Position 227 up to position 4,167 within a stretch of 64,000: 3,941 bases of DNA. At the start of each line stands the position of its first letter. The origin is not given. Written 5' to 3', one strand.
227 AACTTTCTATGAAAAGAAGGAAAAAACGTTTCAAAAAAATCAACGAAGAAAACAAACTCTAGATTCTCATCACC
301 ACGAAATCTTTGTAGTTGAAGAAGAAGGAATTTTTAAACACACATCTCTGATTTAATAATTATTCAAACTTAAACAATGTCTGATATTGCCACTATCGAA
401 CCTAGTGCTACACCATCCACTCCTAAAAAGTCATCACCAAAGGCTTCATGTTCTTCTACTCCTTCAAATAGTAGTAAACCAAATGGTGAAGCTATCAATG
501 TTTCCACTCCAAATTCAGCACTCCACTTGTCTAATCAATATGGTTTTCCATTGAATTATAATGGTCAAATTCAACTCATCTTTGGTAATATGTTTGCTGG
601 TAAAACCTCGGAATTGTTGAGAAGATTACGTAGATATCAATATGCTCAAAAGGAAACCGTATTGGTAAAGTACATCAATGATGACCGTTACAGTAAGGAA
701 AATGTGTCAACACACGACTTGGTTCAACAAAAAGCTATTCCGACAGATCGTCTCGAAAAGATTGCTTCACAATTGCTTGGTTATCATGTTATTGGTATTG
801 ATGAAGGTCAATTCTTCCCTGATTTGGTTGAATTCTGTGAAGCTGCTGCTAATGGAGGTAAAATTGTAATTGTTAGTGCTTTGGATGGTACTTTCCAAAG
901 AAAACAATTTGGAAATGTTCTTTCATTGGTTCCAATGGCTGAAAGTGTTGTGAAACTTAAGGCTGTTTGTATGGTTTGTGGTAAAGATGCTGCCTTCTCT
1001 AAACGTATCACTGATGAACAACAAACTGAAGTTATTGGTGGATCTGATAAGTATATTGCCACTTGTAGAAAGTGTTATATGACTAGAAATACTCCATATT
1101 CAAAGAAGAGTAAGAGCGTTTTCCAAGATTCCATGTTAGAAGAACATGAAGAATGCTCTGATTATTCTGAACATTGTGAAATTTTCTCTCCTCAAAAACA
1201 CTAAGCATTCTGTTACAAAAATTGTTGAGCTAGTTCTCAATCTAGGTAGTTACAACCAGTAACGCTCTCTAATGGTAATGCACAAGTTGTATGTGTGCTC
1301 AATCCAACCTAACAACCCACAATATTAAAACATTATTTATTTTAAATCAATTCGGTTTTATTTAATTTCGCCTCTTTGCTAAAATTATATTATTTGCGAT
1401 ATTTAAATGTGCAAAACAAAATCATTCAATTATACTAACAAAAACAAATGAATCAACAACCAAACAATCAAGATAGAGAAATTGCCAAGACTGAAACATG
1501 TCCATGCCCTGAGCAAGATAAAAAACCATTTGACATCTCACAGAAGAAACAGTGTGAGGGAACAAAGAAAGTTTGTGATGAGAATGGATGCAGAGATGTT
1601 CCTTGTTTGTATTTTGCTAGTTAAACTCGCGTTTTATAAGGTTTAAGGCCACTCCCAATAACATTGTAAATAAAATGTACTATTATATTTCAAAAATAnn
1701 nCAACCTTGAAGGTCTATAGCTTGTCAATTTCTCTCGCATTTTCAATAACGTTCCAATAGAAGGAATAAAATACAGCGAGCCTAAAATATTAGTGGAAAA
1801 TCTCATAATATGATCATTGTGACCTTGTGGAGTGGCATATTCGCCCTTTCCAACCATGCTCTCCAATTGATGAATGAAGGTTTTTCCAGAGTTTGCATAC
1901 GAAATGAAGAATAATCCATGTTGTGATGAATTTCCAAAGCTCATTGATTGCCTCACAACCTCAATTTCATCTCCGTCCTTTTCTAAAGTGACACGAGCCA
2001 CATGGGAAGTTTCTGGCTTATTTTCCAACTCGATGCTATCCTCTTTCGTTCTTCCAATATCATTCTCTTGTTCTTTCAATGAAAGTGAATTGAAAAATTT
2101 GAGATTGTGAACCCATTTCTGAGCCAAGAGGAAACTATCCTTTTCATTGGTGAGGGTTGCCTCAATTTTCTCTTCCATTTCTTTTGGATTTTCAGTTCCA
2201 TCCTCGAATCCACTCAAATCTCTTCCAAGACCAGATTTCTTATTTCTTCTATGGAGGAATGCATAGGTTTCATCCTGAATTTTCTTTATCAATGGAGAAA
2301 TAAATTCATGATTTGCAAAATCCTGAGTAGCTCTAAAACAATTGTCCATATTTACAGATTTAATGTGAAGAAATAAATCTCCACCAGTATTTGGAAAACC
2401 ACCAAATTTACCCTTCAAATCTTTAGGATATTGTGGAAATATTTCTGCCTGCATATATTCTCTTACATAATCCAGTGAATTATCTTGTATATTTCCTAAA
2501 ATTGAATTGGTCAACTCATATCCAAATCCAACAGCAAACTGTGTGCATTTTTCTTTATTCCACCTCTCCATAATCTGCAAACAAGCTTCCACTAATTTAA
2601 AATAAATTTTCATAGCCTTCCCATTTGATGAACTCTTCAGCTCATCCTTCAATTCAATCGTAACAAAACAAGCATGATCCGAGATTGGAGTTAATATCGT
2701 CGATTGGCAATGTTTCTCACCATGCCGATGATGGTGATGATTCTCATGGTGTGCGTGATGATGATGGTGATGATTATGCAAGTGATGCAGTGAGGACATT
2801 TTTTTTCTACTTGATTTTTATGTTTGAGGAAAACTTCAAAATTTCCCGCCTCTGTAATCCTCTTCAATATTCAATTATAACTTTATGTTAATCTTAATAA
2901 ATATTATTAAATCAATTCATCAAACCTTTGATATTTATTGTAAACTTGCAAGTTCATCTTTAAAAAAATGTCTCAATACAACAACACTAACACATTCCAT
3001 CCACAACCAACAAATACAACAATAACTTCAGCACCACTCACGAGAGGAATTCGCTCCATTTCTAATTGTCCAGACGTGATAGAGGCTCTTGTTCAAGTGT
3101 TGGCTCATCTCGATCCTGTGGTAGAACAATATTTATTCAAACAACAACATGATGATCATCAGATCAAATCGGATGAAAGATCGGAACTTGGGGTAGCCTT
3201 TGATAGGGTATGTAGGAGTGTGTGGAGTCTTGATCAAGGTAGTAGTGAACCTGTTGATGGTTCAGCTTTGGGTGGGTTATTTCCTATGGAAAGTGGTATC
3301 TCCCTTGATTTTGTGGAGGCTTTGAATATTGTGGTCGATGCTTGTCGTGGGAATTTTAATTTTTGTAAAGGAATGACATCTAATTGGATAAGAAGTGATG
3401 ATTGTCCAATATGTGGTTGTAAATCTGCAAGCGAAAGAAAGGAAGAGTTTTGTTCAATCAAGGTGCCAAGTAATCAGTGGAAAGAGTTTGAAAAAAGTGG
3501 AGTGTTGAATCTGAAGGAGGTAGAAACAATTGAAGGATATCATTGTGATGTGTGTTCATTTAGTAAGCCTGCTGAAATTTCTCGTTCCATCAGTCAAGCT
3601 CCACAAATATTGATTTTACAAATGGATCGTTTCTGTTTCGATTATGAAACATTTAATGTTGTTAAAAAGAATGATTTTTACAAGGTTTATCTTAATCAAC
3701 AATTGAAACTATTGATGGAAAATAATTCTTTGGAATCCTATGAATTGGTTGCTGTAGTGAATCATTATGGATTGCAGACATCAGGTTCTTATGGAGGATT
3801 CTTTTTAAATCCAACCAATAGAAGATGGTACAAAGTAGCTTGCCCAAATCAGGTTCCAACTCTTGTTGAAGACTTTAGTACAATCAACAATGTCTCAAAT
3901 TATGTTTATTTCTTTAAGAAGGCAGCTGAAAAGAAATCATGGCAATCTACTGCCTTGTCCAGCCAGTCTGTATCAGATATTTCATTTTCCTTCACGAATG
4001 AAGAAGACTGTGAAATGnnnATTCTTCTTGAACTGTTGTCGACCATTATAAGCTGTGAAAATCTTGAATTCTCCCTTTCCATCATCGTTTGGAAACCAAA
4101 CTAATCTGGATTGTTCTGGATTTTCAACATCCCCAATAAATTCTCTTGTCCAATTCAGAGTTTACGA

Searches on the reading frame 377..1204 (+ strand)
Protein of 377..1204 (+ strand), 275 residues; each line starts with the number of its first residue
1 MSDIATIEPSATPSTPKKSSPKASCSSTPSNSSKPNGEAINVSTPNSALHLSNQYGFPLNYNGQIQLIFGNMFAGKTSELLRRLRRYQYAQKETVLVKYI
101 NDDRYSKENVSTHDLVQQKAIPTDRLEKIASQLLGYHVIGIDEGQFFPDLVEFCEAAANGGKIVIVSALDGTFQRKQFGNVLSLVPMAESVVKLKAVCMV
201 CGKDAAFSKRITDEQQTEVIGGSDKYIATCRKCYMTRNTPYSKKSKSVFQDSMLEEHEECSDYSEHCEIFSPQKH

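Call 6: find_homologous_proteins(query=window:377-1204:+)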
Query window:377-1204:+ (275 aa): 1073 proteins with E <= 0.001 among 1895 candidates; the best 120 are listed.
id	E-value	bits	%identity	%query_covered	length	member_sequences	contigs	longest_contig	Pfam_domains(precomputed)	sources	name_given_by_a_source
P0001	6.8e-181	617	100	100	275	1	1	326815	PF00265.25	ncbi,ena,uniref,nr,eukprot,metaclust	ncbi:thymidine kinase [Naegleria gruberi]|uniref:Thymidine kinase n=1 Tax=Naegleria gruberi TaxID=57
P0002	7.3e-116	404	69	100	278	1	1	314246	PF00265.25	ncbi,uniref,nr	ncbi:hypothetical protein C9374_010525 [Naegleria lovaniensis]|uniref:Thymidine kinase n=1 Tax=Naegl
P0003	2.3e-112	393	50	65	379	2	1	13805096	PF00265.25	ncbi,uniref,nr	ncbi:thymidine kinase cytosolic [Anaeramoeba flamelloides]|uniref:thymidine kinase n=1 Tax=Anaeramoe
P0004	3.8e-112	392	56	64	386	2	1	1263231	PF00265.25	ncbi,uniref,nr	ncbi:thymidine kinase [Anaeramoeba flamelloides]|uniref:thymidine kinase n=1 Tax=Anaeramoeba flamell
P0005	6.0e-112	391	55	66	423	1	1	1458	PF13173.13,PF00265.25,PF25199.2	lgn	-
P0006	9.1e-112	391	57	64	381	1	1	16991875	PF00265.25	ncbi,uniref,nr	ncbi:thymidine kinase cytosolic [Anaeramoeba flamelloides]|uniref:thymidine kinase n=1 Tax=Anaeramoe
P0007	1.2e-110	387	54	64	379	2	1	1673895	PF00265.25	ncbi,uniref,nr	ncbi:thymidine kinase [Anaeramoeba flamelloides]|uniref:thymidine kinase n=1 Tax=Anaeramoeba flamell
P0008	1.8e-110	386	57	64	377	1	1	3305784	PF00265.25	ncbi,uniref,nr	ncbi:thymidine kinase [Anaeramoeba flamelloides]|uniref:thymidine kinase n=1 Tax=Anaeramoeba flamell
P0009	6.6e-110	385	57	64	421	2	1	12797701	PF00265.25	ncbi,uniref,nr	ncbi:thymidine kinase cytosolic [Anaeramoeba flamelloides]|uniref:thymidine kinase n=1 Tax=Anaeramoe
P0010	7.4e-110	384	53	66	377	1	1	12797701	PF00265.25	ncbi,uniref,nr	ncbi:thymidine kinase cytosolic [Anaeramoeba flamelloides]|uniref:thymidine kinase n=1 Tax=Anaeramoe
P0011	2.1e-107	376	53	63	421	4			PF13173.13,PF00265.25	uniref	uniref:Thymidine kinase, cytosolic n=1 Tax=Parascaris univalens TaxID=6257 RepID=A0A915A9Z3_PARUN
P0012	1.4e-106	374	54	63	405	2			PF13173.13,PF00265.25,PF01637.25,PF25199.2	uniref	uniref:Thymidine kinase, cytosolic n=1 Tax=Ascaris suum TaxID=6253 RepID=F1KVS7_ASCSU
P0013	1.8e-104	367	54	64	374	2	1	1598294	PF00265.25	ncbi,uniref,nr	ncbi:thymidine kinase [Anaeramoeba flamelloides]|uniref:thymidine kinase n=1 Tax=Anaeramoeba flamell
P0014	1.9e-104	367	54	65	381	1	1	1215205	PF00265.25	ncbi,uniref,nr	ncbi:thymidine kinase cytosolic [Anaeramoeba ignava]|uniref:thymidine kinase n=1 Tax=Anaeramoeba ign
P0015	1.4e-101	357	53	63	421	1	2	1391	PF00265.25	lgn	-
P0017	4.9e-101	356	77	75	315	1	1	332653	PF00265.25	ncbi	ncbi:hypothetical protein ABK040_011053 [Willaertia magna]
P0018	4.3e-99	349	76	74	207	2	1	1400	PF00265.25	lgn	-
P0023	8.6e-74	266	67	65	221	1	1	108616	PF00265.25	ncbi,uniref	ncbi:thymidine kinase [Acrasis kona]|uniref:Thymidine kinase n=1 Tax=Acrasis kona TaxID=1008807 RepI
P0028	2.8e-71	258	84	53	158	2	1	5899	PF00265.25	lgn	-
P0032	1.5e-68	249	63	66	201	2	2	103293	PF00265.25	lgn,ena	-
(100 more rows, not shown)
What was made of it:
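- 377..1204 (+): Thymidine kinase (TK1-type) gene, a single coding exon of 275 aa. 100% identical to N. gruberi TK (call 6).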

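Call 7: search_protein_families(library=pfam, proteins=[window:377-1201:+])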
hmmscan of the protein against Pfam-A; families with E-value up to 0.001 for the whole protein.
window:377-1201:+ (275 aa): 1 family
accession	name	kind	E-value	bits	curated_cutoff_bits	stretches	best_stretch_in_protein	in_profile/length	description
PF00265.24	TK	-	3.8e-66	222.7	20.6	1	63-234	1-176/176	Thymidine kinase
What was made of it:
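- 377..1204 (+): Pfam TK E = 3.8e-66 (call 7).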

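Call 9: find_encoding_contigs(protein=P0001, flank=10000, max_places=4)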
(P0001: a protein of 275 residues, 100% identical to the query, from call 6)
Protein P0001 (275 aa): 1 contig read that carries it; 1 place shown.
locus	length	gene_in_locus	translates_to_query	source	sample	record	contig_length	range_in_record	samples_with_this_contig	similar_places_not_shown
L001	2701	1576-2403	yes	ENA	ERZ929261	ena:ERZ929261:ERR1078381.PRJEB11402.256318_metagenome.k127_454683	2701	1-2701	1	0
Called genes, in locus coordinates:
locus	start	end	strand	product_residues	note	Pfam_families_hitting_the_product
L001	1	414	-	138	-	?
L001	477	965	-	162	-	-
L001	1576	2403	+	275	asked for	PF00265:TK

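Call 12: find_encoding_contigs(protein=P0002, flank=3000, max_places=3)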
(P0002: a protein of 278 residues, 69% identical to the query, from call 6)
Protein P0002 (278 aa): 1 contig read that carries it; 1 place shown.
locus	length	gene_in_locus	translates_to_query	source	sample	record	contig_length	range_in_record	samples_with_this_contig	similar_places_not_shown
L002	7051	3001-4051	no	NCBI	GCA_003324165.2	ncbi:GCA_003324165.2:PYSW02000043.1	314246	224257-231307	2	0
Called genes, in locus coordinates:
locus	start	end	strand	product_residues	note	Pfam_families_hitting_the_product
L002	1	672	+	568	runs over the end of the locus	-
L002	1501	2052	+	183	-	-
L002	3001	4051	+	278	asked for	PF00265:TK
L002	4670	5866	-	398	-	PF20628:Dyp_perox_C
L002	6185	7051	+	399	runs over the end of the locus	-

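Call 13: find_encoding_contigs(protein=P0017, flank=3000, max_places=3)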
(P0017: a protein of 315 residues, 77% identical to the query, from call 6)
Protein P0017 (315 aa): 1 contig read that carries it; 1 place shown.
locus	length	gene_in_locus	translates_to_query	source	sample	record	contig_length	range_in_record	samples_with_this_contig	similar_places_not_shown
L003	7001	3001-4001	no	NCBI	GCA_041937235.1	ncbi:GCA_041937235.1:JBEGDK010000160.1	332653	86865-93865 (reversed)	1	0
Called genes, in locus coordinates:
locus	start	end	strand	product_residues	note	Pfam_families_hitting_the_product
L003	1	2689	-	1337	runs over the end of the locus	PF10211:Ax_dynein_light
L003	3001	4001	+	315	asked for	PF00265:TK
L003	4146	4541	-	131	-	-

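Call 20: find_encoding_contigs(protein=P0028, flank=3000, max_places=3)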
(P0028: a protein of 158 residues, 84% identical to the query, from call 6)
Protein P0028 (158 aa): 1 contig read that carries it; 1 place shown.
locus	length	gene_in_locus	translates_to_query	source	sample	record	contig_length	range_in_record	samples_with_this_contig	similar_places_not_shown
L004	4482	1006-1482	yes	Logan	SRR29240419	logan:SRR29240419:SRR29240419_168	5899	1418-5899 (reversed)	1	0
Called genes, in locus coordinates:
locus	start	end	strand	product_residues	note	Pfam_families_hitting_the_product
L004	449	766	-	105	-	-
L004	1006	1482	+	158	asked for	PF00265:TK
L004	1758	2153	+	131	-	-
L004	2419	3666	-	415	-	PF20628:Dyp_perox_C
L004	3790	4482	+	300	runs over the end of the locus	-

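Call 21: find_encoding_contigs(protein=P0023, flank=3000, max_places=3)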
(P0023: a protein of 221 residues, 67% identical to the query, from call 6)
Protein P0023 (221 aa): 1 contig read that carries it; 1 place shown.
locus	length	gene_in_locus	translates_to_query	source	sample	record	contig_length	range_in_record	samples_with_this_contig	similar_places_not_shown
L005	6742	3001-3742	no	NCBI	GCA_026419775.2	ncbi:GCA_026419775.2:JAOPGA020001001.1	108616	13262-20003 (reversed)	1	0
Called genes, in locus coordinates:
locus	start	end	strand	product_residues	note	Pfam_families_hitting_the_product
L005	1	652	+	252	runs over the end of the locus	-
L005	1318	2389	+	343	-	PF00248:Aldo_ket_red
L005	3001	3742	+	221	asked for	PF00265:TK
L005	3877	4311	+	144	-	-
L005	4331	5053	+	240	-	PF23276:TPR_24 (faint), PF01535:PPR (faint), PF13041:PPR_2 (weak)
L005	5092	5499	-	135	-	-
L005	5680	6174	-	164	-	PF03946:Ribosomal_L11_N, PF00298:Ribosomal_L11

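Call 37: search_protein_families(library=pfam, proteins=[L001:477-965:-, L001:1-414:-, L002:1501-2052:+], max_evalue=0.01)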
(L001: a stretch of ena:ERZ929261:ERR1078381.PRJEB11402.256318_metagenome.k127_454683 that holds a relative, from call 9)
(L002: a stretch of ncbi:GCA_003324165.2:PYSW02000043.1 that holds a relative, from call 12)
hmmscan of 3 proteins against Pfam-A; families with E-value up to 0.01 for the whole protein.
L001:477-965:- (162 aa): 0 families

L001:1-414:- (138 aa): 3 families
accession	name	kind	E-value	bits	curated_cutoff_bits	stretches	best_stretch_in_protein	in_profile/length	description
PF07065.19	D123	-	2.7e-10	40.4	24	1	33-130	108-208/300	D123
PF14243.11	R2K_3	-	0.00046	20.8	26.3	1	57-122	40-122/169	ATP-grasp domain, R2K clade family 3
PF18299.6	R2K_2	-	0.0034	17.7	26.2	1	83-115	61-93/147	ATP-grasp domain, R2K clade family 2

L002:1501-2052:+ (183 aa): 1 family
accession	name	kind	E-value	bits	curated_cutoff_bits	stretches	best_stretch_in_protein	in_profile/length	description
PF00646.38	F-box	-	0.00017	21.8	20.5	1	16-43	4-31/43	F-box domain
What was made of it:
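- The upstream gene is CDC123-like and divergent in N. gruberi, but an F-box gene on the same strand in N. lovaniensis (calls 12, 37).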

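Call 39: find_encoding_contigs(protein=P0032, flank=3000, max_places=3)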
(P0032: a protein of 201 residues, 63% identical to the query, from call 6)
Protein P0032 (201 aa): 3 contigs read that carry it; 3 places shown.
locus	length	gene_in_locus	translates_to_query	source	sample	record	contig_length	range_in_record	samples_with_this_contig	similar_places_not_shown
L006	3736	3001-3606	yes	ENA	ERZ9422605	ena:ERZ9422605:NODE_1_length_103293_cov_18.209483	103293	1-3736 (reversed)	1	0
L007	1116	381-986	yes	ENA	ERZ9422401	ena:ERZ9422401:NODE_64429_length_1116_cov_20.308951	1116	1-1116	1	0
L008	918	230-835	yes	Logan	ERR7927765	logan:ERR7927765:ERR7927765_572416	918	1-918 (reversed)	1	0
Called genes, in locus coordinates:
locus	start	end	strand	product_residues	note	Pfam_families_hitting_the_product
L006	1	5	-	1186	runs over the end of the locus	PF03477:ATP-cone, PF00317:Ribonuc_red_lgN, PF02867:Ribonuc_red_lgC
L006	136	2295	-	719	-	-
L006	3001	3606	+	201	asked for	PF00265:TK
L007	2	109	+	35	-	?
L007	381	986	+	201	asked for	PF00265:TK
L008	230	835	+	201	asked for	PF00265:TK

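Call 42: find_encoding_contigs(protein=P0002, flank=10000, max_places=2)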
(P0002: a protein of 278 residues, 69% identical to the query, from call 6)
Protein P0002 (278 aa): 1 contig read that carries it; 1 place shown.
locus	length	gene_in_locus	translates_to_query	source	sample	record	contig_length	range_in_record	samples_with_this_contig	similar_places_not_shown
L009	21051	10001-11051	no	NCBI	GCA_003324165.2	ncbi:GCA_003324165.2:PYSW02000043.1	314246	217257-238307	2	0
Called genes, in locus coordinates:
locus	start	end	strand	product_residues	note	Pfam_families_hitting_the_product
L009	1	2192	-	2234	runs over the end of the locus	PF00270:DEAD, PF04851:ResIII, PF00271:Helicase_C, PF05183:RdRP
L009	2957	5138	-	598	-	PF00561:Abhydrolase_1 (faint)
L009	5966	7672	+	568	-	-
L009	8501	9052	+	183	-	-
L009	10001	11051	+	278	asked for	PF00265:TK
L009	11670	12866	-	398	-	PF20628:Dyp_perox_C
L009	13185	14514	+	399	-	-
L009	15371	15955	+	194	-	-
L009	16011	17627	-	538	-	PF13843:DDE_Tnp_1_7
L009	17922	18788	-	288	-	-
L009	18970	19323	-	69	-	PF01200:Ribosomal_S28e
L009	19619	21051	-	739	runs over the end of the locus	-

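Call 49: find_encoding_contigs(protein=P0018, flank=3000, max_places=4)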
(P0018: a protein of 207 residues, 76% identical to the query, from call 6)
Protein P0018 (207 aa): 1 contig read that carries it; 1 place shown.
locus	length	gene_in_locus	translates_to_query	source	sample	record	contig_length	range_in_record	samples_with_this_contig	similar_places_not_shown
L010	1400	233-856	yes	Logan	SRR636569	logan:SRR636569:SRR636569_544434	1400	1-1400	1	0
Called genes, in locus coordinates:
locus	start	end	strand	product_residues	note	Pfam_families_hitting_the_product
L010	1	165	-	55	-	?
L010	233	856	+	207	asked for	PF00265:TK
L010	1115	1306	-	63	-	-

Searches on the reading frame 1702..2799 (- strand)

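Call 7: search_protein_families(library=pfam, proteins=[window:1702-2799:-])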
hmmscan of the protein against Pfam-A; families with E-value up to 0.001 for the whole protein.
window:1702-2799:- (366 aa): 2 families
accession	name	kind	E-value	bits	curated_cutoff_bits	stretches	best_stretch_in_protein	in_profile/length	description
PF20628.3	Dyp_perox_C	-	7.5e-39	133.6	20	1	193-348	3-164/166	Dyp-type peroxidase, C-terminal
PF04261.18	Dyp_perox_N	-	0.00044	20.7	20.4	0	136-164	103-131/146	Dyp-type peroxidase, N-terminal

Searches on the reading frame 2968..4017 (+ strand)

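Call 7: search_protein_families(library=pfam, proteins=[window:2968-4017:+])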
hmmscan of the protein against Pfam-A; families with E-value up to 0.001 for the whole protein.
window:2968-4017:+ (350 aa): 2 families
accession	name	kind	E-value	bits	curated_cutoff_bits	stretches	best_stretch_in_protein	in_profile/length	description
PF00443.35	UCH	-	1.1e-16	61.7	23.9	1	39-291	13-231/254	Ubiquitin carboxyl-terminal hydrolase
PF13423.12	UCH_1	-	0.00034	20.8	22.2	1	149-268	142-281/317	Ubiquitin carboxyl-terminal hydrolase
